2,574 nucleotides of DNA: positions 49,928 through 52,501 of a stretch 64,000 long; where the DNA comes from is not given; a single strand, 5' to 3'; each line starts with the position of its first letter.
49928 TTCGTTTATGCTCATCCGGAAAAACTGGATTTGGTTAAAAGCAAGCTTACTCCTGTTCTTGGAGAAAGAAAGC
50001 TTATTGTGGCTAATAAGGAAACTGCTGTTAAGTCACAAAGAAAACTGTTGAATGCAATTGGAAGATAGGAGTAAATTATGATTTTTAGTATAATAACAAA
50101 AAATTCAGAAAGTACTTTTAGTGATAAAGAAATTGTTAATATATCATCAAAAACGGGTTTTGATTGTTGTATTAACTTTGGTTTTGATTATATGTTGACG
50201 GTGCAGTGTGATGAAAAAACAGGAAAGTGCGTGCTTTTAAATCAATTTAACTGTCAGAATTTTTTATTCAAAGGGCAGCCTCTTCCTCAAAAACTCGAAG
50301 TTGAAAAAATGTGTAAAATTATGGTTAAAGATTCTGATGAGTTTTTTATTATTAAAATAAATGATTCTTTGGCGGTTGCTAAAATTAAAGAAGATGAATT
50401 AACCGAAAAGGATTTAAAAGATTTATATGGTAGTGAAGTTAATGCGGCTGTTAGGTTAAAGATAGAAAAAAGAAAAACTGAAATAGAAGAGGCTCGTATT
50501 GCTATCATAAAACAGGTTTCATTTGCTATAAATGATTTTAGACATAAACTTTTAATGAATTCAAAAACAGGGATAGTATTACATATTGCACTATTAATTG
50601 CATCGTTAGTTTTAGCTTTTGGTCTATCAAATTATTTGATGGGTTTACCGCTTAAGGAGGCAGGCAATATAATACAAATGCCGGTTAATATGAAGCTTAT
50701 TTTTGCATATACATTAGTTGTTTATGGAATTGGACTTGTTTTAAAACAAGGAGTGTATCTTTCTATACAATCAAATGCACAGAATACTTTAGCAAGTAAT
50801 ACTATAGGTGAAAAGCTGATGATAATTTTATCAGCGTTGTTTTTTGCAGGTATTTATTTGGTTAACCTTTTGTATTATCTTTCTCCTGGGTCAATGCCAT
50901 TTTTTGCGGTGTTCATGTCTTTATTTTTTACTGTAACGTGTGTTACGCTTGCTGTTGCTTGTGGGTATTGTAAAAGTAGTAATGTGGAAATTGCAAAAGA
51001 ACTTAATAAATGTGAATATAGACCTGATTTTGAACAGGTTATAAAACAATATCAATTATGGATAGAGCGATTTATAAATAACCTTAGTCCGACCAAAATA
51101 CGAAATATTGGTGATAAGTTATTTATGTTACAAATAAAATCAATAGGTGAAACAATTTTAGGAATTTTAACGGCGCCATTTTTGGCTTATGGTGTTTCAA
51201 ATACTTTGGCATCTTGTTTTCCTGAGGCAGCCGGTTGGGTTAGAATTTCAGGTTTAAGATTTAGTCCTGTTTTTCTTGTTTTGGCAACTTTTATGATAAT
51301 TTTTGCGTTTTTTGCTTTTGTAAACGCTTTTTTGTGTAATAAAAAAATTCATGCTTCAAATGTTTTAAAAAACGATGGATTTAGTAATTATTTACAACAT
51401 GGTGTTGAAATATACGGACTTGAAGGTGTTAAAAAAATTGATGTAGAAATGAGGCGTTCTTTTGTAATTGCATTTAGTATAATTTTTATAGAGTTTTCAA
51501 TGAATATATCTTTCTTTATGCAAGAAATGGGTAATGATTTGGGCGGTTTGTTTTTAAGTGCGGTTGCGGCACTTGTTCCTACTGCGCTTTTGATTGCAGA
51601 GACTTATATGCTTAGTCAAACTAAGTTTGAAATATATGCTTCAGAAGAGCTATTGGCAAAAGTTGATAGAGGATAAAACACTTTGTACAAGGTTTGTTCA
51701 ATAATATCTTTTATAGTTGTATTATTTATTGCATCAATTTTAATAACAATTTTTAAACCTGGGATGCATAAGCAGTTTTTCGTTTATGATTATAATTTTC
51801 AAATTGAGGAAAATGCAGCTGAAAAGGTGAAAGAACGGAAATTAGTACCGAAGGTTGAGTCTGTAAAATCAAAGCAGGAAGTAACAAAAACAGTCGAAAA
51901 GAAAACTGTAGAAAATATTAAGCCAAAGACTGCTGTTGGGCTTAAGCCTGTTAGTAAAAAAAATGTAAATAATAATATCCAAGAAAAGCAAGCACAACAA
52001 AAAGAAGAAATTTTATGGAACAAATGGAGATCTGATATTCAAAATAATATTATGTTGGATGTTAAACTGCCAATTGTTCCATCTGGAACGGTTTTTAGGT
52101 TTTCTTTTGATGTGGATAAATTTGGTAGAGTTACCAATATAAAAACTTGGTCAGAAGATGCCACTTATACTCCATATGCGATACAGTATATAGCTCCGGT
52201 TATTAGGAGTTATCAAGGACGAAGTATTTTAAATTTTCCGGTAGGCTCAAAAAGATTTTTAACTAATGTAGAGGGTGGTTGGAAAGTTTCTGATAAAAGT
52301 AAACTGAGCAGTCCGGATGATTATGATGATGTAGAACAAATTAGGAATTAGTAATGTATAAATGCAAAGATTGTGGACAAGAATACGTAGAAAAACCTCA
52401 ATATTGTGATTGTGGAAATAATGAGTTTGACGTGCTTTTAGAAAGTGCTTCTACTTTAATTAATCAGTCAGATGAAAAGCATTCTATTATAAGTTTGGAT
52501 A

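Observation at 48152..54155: Six-gene operon plus a convergent vWA gene combining vWA, FHA-like, TonB-C-like and Gly-zipper modules, matching no named system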

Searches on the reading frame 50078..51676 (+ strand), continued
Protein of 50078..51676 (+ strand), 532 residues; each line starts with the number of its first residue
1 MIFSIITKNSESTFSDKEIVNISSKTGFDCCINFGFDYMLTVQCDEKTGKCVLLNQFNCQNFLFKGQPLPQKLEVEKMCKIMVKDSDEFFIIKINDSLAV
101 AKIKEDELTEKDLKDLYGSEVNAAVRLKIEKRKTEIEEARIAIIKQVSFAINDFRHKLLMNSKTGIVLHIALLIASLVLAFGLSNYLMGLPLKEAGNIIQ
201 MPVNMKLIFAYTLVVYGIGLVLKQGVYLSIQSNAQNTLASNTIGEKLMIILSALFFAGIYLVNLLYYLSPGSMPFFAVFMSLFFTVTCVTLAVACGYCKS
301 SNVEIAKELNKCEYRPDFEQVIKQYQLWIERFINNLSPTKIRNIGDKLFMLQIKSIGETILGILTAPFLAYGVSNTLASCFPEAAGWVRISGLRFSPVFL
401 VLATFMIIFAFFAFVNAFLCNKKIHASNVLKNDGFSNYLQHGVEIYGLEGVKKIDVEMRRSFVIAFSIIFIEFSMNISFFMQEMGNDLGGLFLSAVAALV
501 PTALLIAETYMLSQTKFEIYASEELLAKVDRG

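Call 57: search_protein_families(library=pfam, proteins=[P0122, P0123, P0124, P0126, P0128, P0129, P0135, P0144, L087:9306-11225:+, L087:6331-7209:+], max_evalue=0.5)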
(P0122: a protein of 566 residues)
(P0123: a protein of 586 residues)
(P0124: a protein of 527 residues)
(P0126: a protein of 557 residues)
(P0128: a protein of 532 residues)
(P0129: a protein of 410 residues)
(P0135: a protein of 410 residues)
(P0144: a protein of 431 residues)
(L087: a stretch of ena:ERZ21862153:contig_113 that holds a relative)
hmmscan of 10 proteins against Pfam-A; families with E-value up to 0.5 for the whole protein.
P0122 (566 aa): 0 families

P0123 (586 aa): 1 family
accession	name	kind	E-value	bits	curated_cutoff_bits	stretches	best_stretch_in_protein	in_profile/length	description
PF09344.15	Cas_CT1975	-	0.19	11.6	26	1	77-180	242-340/361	CT1975-like protein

P0124 (527 aa): 0 families

P0126 (557 aa): 0 families

P0128 (532 aa): 4 families
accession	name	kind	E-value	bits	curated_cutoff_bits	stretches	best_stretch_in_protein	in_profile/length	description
PF19759.4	DUF6246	-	0.034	14.3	27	1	132-249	23-136/185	Family of unknown function (DUF6246)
PF14906.12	DUF4495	-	0.055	13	25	1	295-351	38-94/319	Domain of unknown function (DUF4495)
PF03266.21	NTPase_1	-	0.075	13.3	23.9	1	92-204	49-156/168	NTPase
PF03885.18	DUF327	-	0.16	12.4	25.8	0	319-352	61-93/143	Protein of unknown function (DUF327)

P0129 (410 aa): 0 families

P0135 (410 aa): 0 families

P0144 (431 aa): 2 families
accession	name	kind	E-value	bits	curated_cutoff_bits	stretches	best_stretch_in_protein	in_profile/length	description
PF20157.4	Maf_flag10_N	-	0.094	12.6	23.5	1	162-215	171-224/228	Glycosyltransferase Maf N-terminal domain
PF05415.18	Peptidase_C36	-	0.19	12.2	27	1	200-273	15-82/100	Beet necrotic yellow vein furovirus-type papain-like endopeptidase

L087:9306-11225:+ (640 aa): 14 families
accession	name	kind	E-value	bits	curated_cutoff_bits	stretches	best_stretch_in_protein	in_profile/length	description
PF00498.31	FHA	-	9.2e-12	45.7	20.7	1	32-94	2-67/67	FHA domain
PF12773.13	DZR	-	2.4e-08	34.4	27.3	1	239-293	1-45/45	Double zinc ribbon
PF00069.31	Pkinase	-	1.7e-06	28.1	31.7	1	357-554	14-212/263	Protein kinase domain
PF14803.11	Zn_ribbon_Nudix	-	3.4e-05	24.1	25.6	1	251-283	1-33/34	Nudix N-terminal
PF16697.10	Yop-YscD_cpl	-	4.5e-05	24.1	33.2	1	14-95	2-85/94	Inner membrane component of T3SS, cytoplasmic domain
PF13240.11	Zn_Ribbon_1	-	0.00027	21.1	25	2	239-259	2-22/23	zinc-ribbon domain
PF10571.15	UPF0547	-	0.0065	17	29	1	273-297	1-25/26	Uncharacterised protein family UPF0547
PF18912.6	DZR_2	-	0.04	14.2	27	0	273-333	8-55/56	Double zinc ribbon domain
PF06906.16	DUF1272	-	0.045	14.3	25.3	1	237-261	27-52/57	Protein of unknown function (DUF1272)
PF17032.10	Zn_ribbon_15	-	0.053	14.8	28.9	0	272-293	52-73/73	zinc-ribbon family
PF13248.11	Zn_ribbon_3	-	0.063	13.2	27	1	273-295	3-25/26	zinc-ribbon domain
PF23137.1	HVO_0758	-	0.079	13.2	27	1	253-281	23-51/55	HVO_0758 mu-protein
PF16919.11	PknG_rubred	-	0.27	11.7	28.5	0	285-323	35-69/74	Protein kinase G rubredoxin domain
PF09723.15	Zn_ribbon_8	-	0.37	11.3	34.4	0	253-282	8-36/41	Zinc ribbon domain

L087:6331-7209:+ (293 aa): 3 families
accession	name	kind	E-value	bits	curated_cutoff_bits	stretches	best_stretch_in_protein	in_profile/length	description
PF03171.26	2OG-FeII_Oxy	-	0.044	14.5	23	1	20-109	4-74/101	2OG-Fe(II) oxygenase superfamily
PF17087.10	HHV-5_US34A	-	0.089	13.4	27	1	3-31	16-44/64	Herpesvirus US34A protein family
PF21784.3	Bflower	-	0.14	12.9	25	0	148-177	37-67/116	4-fold beta flower protein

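Call 73: list_cluster_members(proteins=[P0121, P0122, P0123, P0124, P0126, P0128, P0129, P0135, P0144])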
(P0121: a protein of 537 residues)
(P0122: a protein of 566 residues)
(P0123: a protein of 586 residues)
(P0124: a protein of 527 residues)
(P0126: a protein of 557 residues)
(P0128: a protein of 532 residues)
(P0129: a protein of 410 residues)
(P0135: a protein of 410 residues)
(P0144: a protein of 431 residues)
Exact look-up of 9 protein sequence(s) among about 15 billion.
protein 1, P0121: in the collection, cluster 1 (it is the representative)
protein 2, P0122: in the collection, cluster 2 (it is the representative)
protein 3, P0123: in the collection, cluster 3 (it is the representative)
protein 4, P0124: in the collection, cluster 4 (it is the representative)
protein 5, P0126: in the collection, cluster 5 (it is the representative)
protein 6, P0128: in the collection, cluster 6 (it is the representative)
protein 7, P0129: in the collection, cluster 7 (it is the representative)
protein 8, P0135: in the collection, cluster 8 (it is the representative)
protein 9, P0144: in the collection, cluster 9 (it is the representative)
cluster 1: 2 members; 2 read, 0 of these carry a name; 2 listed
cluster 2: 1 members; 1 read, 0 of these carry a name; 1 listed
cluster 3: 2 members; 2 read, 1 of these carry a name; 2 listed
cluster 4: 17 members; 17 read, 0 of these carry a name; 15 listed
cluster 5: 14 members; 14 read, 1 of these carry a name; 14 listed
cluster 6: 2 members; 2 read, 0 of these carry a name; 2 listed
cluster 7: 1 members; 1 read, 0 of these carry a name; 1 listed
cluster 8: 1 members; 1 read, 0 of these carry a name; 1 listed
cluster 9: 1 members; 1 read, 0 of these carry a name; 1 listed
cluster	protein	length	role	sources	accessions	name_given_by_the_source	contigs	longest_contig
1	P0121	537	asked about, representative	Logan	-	-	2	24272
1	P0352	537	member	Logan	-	-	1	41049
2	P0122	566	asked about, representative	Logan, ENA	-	-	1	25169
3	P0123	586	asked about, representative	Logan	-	-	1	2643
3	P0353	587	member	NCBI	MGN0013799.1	MAG: hypothetical protein ACI37T_00090 [Candidatus Gastranaerophilaceae bacterium]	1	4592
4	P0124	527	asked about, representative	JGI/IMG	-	-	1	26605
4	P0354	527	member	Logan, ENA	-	-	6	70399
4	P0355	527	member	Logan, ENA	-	-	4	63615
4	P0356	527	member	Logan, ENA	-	-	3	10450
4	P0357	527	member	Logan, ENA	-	-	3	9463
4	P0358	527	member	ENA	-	-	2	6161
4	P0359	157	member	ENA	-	-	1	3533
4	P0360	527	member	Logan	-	-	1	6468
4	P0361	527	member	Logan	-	-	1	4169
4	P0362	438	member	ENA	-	-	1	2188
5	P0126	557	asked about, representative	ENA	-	-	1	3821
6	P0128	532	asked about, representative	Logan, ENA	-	-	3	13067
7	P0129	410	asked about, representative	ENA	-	-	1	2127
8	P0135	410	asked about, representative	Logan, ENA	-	-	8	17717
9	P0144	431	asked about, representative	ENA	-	-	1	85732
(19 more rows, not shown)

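Call 74: find_homologous_proteins(query=L087:2303-3877:-, max_evalue=1e-50)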
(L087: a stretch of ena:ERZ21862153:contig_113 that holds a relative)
Query L087:2303-3877:- (524 aa): 7999 proteins with E <= 1e-50 among 8000 candidates; the best 120 are listed.
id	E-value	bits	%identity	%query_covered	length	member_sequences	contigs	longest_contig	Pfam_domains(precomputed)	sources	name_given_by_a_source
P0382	0.0e+0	1038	91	94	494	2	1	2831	PF03951.25,PF00120.30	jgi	-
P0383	2.4e-259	879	77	93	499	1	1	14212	PF03951.25,PF00120.30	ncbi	ncbi:MAG: glutamine synthetase family protein [Cyanobacteriota bacterium]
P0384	7.0e-256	868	75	94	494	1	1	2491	PF03951.25,PF00120.30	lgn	-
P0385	1.0e-255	867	75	94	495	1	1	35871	PF03951.25,PF00120.30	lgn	-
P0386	3.3e-255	866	75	94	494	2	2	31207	PF03951.25,PF00120.30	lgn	-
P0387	1.9e-252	856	74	94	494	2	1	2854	PF03951.25,PF00120.30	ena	-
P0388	4.0e-252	855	75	94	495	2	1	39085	PF03951.25,PF00120.30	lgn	-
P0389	6.1e-252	855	74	94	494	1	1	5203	PF03951.25,PF00120.30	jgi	jgi:glutamine synthetase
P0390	1.5e-251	853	74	94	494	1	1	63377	PF03951.25,PF00120.30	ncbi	-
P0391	3.9e-251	852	73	94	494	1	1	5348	PF03951.25,PF00120.30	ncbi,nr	ncbi:MAG: glutamine synthetase [bacterium]|nr:glutamine synthetase [bacterium]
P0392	4.1e-251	852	73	94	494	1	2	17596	PF03951.25,PF00120.30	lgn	-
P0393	1.8e-250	850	74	94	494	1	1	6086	PF03951.25,PF00120.30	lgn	-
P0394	2.6e-250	849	72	94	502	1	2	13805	PF03951.25,PF00120.30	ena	-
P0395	2.9e-250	849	74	94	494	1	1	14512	PF03951.25,PF00120.30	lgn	-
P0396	3.0e-250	849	73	94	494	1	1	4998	PF03951.25,PF00120.30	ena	-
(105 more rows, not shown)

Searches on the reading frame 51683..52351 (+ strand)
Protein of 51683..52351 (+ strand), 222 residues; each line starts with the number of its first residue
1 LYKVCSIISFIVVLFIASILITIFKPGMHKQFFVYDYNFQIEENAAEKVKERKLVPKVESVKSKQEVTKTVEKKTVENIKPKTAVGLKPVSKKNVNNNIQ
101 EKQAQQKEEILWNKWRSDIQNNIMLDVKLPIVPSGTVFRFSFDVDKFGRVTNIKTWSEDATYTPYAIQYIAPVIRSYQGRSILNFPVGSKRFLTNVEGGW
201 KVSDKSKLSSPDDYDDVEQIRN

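Call 3: search_protein_families(library=pfam, proteins=[window:51683-52351:+], max_evalue=1)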
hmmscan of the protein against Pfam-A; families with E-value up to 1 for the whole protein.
window:51683-52351:+ (222 aa): 1 family
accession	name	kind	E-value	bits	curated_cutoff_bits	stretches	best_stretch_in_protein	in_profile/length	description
PF12162.13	STAT1_TAZ2bind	-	0.17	12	21.6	1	210-220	13-23/25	STAT1 TAZ2 binding domain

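Call 4: search_protein_families(library=ncbifam, proteins=[window:51683-52351:+], max_evalue=1)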
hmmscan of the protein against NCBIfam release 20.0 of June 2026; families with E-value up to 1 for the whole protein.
window:51683-52351:+ (222 aa): 1 family
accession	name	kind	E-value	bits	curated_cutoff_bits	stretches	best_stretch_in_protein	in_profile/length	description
NF008082.0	PRK10819.1-3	equivalog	0.0012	18.7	265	1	46-157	82-200/242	TonB system transport protein TonB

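Call 14: search_protein_families(library=padloc, proteins=[window:51683-52351:+], max_evalue=1)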
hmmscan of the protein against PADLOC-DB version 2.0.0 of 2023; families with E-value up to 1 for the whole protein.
window:51683-52351:+ (222 aa): 0 families

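Call 33: search_solved_structures(query=A4, max_evalue=10)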
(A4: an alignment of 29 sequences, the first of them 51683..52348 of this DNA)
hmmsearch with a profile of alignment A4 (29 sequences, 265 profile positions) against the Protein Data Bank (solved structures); distinct sequences matched with E-value up to 10: 1.
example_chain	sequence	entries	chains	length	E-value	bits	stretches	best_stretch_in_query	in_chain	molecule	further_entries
8th8_S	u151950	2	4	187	6.3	9.6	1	78-169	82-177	Coiled-coil domain-containing protein 153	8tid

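Call 42: search_protein_families(library=pfam, alignment_id=A4, max_evalue=0.01)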
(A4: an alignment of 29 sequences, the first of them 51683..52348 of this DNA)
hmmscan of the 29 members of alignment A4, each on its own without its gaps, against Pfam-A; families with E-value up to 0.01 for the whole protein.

A. member 1, window:51683-52348:+ (222 aa): 0 families

B. families by the number of members that match (of 29 scanned): 3 families
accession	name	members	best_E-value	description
PF05539.16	Pneumo_att_G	1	0.00023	Pneumovirinae attachment membrane glycoprotein G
PF12767.12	SAGA-Tad1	1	0.00045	Transcriptional regulator of RNA polII, SAGA, subunit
PF15380.11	DUF4607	1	0.0079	Domain of unknown function (DUF4607)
